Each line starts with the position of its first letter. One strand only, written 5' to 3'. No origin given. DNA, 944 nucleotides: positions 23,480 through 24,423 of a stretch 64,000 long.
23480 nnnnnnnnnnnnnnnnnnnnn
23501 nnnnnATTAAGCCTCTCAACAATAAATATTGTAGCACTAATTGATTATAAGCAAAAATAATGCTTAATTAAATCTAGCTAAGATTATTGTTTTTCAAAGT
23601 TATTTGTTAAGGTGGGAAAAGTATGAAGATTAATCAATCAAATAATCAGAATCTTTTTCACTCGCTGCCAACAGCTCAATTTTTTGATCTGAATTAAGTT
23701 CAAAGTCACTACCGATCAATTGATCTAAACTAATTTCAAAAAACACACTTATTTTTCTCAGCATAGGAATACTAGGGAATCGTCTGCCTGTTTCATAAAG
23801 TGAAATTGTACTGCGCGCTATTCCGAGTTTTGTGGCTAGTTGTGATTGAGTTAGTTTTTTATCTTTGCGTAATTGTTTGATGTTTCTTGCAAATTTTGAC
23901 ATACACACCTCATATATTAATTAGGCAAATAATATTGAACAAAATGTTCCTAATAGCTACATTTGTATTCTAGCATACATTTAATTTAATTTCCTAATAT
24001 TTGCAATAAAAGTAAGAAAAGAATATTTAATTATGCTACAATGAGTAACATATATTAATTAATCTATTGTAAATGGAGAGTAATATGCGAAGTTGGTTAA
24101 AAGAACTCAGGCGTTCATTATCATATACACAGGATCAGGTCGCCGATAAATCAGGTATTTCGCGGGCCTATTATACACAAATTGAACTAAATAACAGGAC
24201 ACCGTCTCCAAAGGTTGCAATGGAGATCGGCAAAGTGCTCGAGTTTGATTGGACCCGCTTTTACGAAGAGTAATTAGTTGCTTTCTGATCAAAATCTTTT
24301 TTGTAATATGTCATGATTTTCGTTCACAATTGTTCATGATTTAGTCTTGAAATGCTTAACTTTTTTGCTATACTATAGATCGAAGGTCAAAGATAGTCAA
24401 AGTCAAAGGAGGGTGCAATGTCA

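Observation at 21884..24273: Divergent XRE/XRE switch driving a 2-TM protein plus a small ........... zinc peptidase: uncharacterised three-gene cassette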

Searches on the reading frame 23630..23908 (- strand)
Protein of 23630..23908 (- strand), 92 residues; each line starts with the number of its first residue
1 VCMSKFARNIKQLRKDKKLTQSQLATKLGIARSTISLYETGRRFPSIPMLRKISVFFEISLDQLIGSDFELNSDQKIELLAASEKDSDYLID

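Call 3: search_protein_families(library=pfam, proteins=[window:23630-23908:-], max_evalue=1)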
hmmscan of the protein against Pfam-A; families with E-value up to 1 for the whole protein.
window:23630-23908:- (92 aa): 21 families
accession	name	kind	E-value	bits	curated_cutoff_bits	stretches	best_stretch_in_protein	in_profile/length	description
PF01381.28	HTH_3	-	3.4e-16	59.4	23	1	10-64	1-55/55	Helix-turn-helix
PF12844.13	HTH_19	-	4e-13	49.5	30.2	1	8-65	2-59/64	Helix-turn-helix domain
PF13560.12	HTH_31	-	3.7e-11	43.6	27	1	6-57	2-54/64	Helix-turn-helix domain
PF13443.12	HTH_26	-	7.2e-07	29.8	22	1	9-66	1-59/63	Cro/C1-type HTH DNA-binding domain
PF13744.12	HTH_37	-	7.3e-05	22.9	27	1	4-41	17-54/80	Helix-turn-helix domain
PF07022.19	Phage_CI_repr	-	0.00013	22.7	22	1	20-68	14-61/65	Bacteriophage CI repressor helix-turn-helix domain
PF13412.12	HTH_24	-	0.00034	20.5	21.9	1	11-36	10-35/48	Winged helix-turn-helix DNA-binding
PF22495.2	HTH_92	-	0.00047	19.8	27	1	11-46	1-36/45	RsaL-like HTH domain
PF04545.22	Sigma70_r4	-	0.00071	19.5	24.1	1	12-36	14-38/50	Sigma-70, region 4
PF17762.8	HTH_ParB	-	0.00088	19.8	22.6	1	7-36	9-38/102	ParB HTH domain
PF15731.11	MqsA_antitoxin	-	0.0059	17.2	30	1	7-53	71-117/131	Antitoxin component of bacterial toxin-antitoxin system, MqsA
PF08279.18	HTH_11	-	0.0062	16.8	25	1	10-35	6-32/55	HTH domain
PF01022.26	HTH_5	-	0.016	15.5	22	1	10-36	8-33/47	Bacterial regulatory protein, arsR family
PF13384.12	HTH_23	-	0.022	15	24.6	1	12-36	12-35/50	Homeodomain-like domain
PF05225.22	HTH_psq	-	0.042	14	20.4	1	17-36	15-34/45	helix-turn-helix, Psq domain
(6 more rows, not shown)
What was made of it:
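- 23630..23902 (-): XRE-family regulator, 90 aa, HTH_3 with a variable acidic tail. Pfam HTH_3 hits at E = 3.4e-16 (call 3).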

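Call 4: search_protein_families(library=ncbifam, proteins=[window:23630-23908:-], max_evalue=1)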
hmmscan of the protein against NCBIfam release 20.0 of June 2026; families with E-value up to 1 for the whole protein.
window:23630-23908:- (92 aa): 28 families (the best 25 are shown)
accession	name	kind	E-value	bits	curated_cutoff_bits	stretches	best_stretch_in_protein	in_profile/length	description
NF041951.1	phage_RstR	subfamily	1.8e-19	70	80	1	5-79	2-76/108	RstR family transcriptional repressor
NF041575.1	antitoxPezA_Strep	equivalog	3.1e-08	33.7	290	1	8-73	4-69/158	type II toxin-antitoxin system antitoxin PezA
TIGR00270.2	TIGR00270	equivalog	7e-08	32.4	110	1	5-65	75-135/159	multiprotein bridging factor aMBF1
TIGR03070.1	couple_hipB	subfamily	8.3e-08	32.1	71.65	1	5-53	2-50/58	type II toxin-antitoxin system Y4mF family antitoxin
NF047948.1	male_kill_WMK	equivalog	9.2e-08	31.9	300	1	5-74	162-232/300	WO male-killing family protein Wmk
TIGR03830.1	CxxCG_CxxCG_HTH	subfamily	4.3e-07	29.8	61.8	1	8-49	68-109/127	type II TA system antitoxin MqsA family protein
NF006015.0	PRK08154.1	subfamily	6.3e-07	28.8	204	1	3-76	28-101/314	anaerobic benzoate catabolism transcriptional regulator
NF007271.0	PRK09726.1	equivalog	7.7e-07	29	79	1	5-59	12-66/88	type II toxin-antitoxin system antitoxin HipB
NF007408.0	PRK09943.1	equivalog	2.3e-06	27.3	211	1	7-67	9-69/185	HTH-type transcriptional regulator PuuR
NF052239.1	antitox_spr1629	equivalog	7.5e-06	25.3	335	1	8-72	5-69/377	spr1629 family repressor/antitoxin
NF003162.0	PRK04140.1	equivalog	1.1e-05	24.7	263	1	9-64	130-185/317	transcriptional regulator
NF010465.0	PRK13890.1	equivalog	1.4e-05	25.2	96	1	6-81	6-79/121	conjugal transfer protein TrbA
NF038139.1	Reg_Aceta_RamB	equivalog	3.8e-05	22.5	700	1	9-60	6-57/465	acetate metabolism transcriptional regulator RamB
NF046032.1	TransRegSlrRBacil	equivalog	4.4e-05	23.6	250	1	8-68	4-65/149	HTH-type transcriptional regulator SlrR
NF007257.0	PRK09706.1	subfamily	5.5e-05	23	101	1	5-57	5-57/135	transcriptional repressor DicA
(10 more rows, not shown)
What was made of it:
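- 23630..23902 (-): The NCBIfam RstR-like hit scores 70 bits, below the cut-off of 80 (call 4).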

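Call 5: search_protein_families(library=padloc, proteins=[window:23630-23908:-], max_evalue=1)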
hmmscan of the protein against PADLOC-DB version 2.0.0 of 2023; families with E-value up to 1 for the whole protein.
window:23630-23908:- (92 aa): 26 families (the best 25 are shown)
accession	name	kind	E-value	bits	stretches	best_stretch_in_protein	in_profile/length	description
PDLC02926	HTH_VI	-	9.1e-15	52.7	1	6-74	2-70/92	-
PDLC04142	capH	-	9.2e-10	37.5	1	3-68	4-69/103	capH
PDLC03954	RmrA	-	3e-09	34.3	1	7-72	12-77/380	-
PDLC03665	Control_protein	-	6.6e-09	33.9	1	5-65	8-69/77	control protein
PDLC03951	RmrA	-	1.3e-08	32.2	1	8-65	11-68/400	-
PDLC03952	RmrA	-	1.3e-08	32.1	1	9-58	26-75/395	-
PDLC03947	RmrA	-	7.9e-08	29.5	1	8-62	14-68/383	-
PDLC04775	PDC-M69A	-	3.4e-07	28.8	1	7-83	9-85/113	-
PDLC03949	RmrA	-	9.9e-07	25.9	1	10-77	7-74/363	-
PDLC03944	RmrA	-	4.8e-06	23.9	1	9-57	10-58/384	-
PDLC03945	RmrA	-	1.1e-05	22.8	1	8-70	5-67/394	-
PDLC03669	Control_protein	-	8.9e-05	20.7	1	13-59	17-63/96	control protein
PDLC03955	RmrA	-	0.00011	19.6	1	13-59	28-74/371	-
PDLC04133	mad1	-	0.0002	19.6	1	15-47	2-34/60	mads_1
PDLC03982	PD-Lambda-2_B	-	0.00028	18.3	1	15-74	69-127/402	-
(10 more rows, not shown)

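Call 6: search_protein_families(library=phrogs, proteins=[window:23630-23908:-], max_evalue=1)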
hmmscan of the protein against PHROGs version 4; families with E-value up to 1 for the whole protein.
window:23630-23908:- (92 aa): 72 families (the best 25 are shown)
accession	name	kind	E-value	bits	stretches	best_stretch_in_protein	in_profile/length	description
phrog_8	-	transcription regulation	1.8e-22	81.3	1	3-78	74-149/346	transcriptional regulator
phrog_3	-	transcription regulation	1.9e-15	58.6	1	3-74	86-155/430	transcriptional repressor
phrog_4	-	transcription regulation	4e-15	56.7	1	3-83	130-205/400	transcriptional repressor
phrog_2967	-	transcription regulation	4.8e-14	53.4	1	3-77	8-83/225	transcriptional regulator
phrog_1373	-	transcription regulation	1.8e-12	48.6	1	8-75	66-133/166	transcriptional regulator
phrog_5823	-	transcription regulation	7.8e-11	42.7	1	5-75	6-77/404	transcriptional regulator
phrog_2439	-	transcription regulation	1.1e-09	38.7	1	8-74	10-76/367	transcriptional regulator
phrog_2104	-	unknown function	7.1e-09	36.8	1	8-56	42-90/103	-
phrog_2328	-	transcription regulation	3.2e-08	34.4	1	5-65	15-75/128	transcriptional repressor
phrog_7241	-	transcription regulation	3.9e-08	34.4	1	10-65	66-121/122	transcriptional regulator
phrog_1994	-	DNA, RNA and nucleotide metabolism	5.2e-06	27.5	1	9-74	3-68/170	DNA binding protein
phrog_4583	-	transcription regulation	6.6e-06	27.1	1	6-70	11-75/81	transcriptional repressor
phrog_147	-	transcription regulation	6.7e-06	27.4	1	3-53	2-53/100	transcriptional regulator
phrog_3037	-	transcription regulation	8.8e-06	26.7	1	6-78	18-88/189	transcriptional repressor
phrog_4836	-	transcription regulation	1e-05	26.2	1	6-50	76-120/194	CII-like regulator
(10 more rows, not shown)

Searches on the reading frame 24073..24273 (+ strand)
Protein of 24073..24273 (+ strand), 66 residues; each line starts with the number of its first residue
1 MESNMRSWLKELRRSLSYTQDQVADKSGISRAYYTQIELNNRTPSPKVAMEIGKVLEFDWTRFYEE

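Call 3: search_protein_families(library=pfam, proteins=[window:24073-24273:+], max_evalue=1)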
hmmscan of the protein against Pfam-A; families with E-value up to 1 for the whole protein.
window:24073-24273:+ (66 aa): 7 families
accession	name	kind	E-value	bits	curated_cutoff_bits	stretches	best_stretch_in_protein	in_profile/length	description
PF01381.28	HTH_3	-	1.3e-12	48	23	1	9-58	1-50/55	Helix-turn-helix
PF12844.13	HTH_19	-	2.1e-09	37.6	30.2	1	9-49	4-44/64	Helix-turn-helix domain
PF13560.12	HTH_31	-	3.1e-06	27.8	27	1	9-58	6-56/64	Helix-turn-helix domain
PF19460.4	DUF5997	-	0.0028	18.2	27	1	2-41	35-74/108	Family of unknown function (DUF5997)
PF13413.12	HTH_25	-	0.014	15.7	24.6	1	9-41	2-34/62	Helix-turn-helix domain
PF21291.3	CYNS_N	-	0.041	14.3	27.1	1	12-59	13-58/69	Cyanate hydratase, N-terminal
PF17762.8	HTH_ParB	-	0.099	13.2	22.6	1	9-35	12-38/102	ParB HTH domain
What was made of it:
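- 24085..24273 (+): Small XRE-family regulator, probably 62 aa. The ORF is open from 24073, which would give 66 aa. Pfam HTH_3 hits at E = 1.3e-12 (call 3).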

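Call 4: search_protein_families(library=ncbifam, proteins=[window:24073-24273:+], max_evalue=1)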
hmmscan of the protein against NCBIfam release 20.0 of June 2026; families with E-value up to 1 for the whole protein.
window:24073-24273:+ (66 aa): 16 families
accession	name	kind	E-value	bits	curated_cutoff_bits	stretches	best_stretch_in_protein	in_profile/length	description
NF041951.1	phage_RstR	subfamily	1.4e-07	31.7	80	1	7-57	5-55/108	RstR family transcriptional repressor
NF038139.1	Reg_Aceta_RamB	equivalog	0.00013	20.8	700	1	7-64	5-62/465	acetate metabolism transcriptional regulator RamB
NF003162.0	PRK04140.1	equivalog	0.0002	20.5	263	1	8-59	130-181/317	transcriptional regulator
TIGR03070.1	couple_hipB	subfamily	0.00021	21.2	71.65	1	9-43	7-41/58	type II toxin-antitoxin system Y4mF family antitoxin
NF041493.1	MobT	equivalog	0.001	17.9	600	1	9-57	1-49/383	MobT family relaxase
NF007408.0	PRK09943.1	equivalog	0.0069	16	211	1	8-66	11-69/185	HTH-type transcriptional regulator PuuR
NF005988.0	PRK08099.1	equivalog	0.0074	15.4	201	1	7-48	5-45/411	multifunctional transcriptional regulator/nicotinamide-nucleotide adenylyltransferase/ribosylnicotinamide kinase NadR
NF046032.1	TransRegSlrRBacil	equivalog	0.015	15.4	250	1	12-64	9-62/149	HTH-type transcriptional regulator SlrR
TIGR02612.1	mob_myst_A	hypoth_equivalog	0.018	14.9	122.6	1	5-41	26-62/150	mobile mystery protein A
TIGR00270.2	TIGR00270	equivalog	0.021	14.6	110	1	7-58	78-129/159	multiprotein bridging factor aMBF1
NF010465.0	PRK13890.1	equivalog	0.036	14.1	96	1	17-59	18-60/121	conjugal transfer protein TrbA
NF007271.0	PRK09726.1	equivalog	0.037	14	79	1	7-57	15-65/88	type II toxin-antitoxin system antitoxin HipB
NF007257.0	PRK09706.1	subfamily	0.037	13.8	101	1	7-58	8-59/135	transcriptional repressor DicA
NF004471.0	PRK05803.1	subfamily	0.13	11.5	252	1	13-39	192-218/235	RNA polymerase sporulation sigma factor SigK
NF006015.0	PRK08154.1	subfamily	0.15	11.2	204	1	6-53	32-79/314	anaerobic benzoate catabolism transcriptional regulator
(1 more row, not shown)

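Call 5: search_protein_families(library=padloc, proteins=[window:24073-24273:+], max_evalue=1)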
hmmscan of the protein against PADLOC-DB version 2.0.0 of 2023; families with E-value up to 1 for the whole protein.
window:24073-24273:+ (66 aa): 17 families
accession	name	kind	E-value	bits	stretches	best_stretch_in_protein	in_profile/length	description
PDLC02926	HTH_VI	-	2.3e-09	35.4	1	5-60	2-57/92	-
PDLC04142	capH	-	8.4e-09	34.4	1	6-57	8-59/103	capH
PDLC03954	RmrA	-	8.4e-07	26.2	1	8-65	14-71/380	-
PDLC03947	RmrA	-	6.1e-06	23.3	1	8-65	15-72/383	-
PDLC03336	MTase_II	-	9.3e-05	19.7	1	3-61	253-311/421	Type II methyltransferase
PDLC03952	RmrA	-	0.00012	19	1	8-62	26-80/395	-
PDLC03944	RmrA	-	0.0002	18.5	1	9-66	11-68/384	-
PDLC03668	Control_protein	-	0.00024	19.6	1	9-65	13-69/79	control protein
PDLC03953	RmrA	-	0.00058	17.2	1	8-59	9-60/373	-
PDLC03665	Control_protein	-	0.0014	16.8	1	9-43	13-48/77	control protein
PDLC03949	RmrA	-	0.0017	15.3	1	13-64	11-62/363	-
PDLC03943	RmrA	-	0.0021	15.2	1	9-63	7-61/370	-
PDLC03946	RmrA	-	0.0031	14.3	1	12-65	10-63/357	-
PDLC03664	Control_protein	-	0.021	13.3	1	9-45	18-54/74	control protein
PDLC03671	Control_protein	-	0.021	13.1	1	13-43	23-53/84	control protein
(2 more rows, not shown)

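Call 6: search_protein_families(library=phrogs, proteins=[window:24073-24273:+], max_evalue=1)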
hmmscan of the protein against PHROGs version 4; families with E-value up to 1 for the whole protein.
window:24073-24273:+ (66 aa): 24 families
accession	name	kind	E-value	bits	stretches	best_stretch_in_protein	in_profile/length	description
phrog_8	-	transcription regulation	6.3e-09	36.7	1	9-56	81-128/346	transcriptional regulator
phrog_3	-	transcription regulation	7.2e-09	36.9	1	2-60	86-142/430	transcriptional repressor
phrog_7241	-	transcription regulation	2.2e-08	35.2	1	8-57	65-114/122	transcriptional regulator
phrog_2439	-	transcription regulation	7.5e-07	29.3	1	8-65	11-68/367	transcriptional regulator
phrog_5823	-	transcription regulation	2e-06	28.2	1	8-62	10-65/404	transcriptional regulator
phrog_6962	-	unknown function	1.1e-05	26.7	1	9-59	6-53/73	-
phrog_2104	-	unknown function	0.00045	21.4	1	9-51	44-86/103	-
phrog_147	-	transcription regulation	0.0011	20.3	1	1-58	1-59/100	transcriptional regulator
phrog_1373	-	transcription regulation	0.0023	18.9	1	5-52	64-111/166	transcriptional regulator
phrog_10248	-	unknown function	0.0043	18.9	1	8-57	5-54/103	-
phrog_2328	-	transcription regulation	0.01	16.6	1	9-60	20-71/128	transcriptional repressor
phrog_2339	-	DNA, RNA and nucleotide metabolism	0.015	16.3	1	3-37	24-58/98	HTH DNA binding protein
phrog_1381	-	moron, auxiliary metabolic gene and host takeover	0.023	15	1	11-57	20-66/264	plasmid antitoxin with HTH domain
phrog_3949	-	transcription regulation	0.039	15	1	3-52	11-61/161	transcriptional repressor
phrog_296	-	integration and excision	0.039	13.6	1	4-37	227-260/626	DNA transposition protein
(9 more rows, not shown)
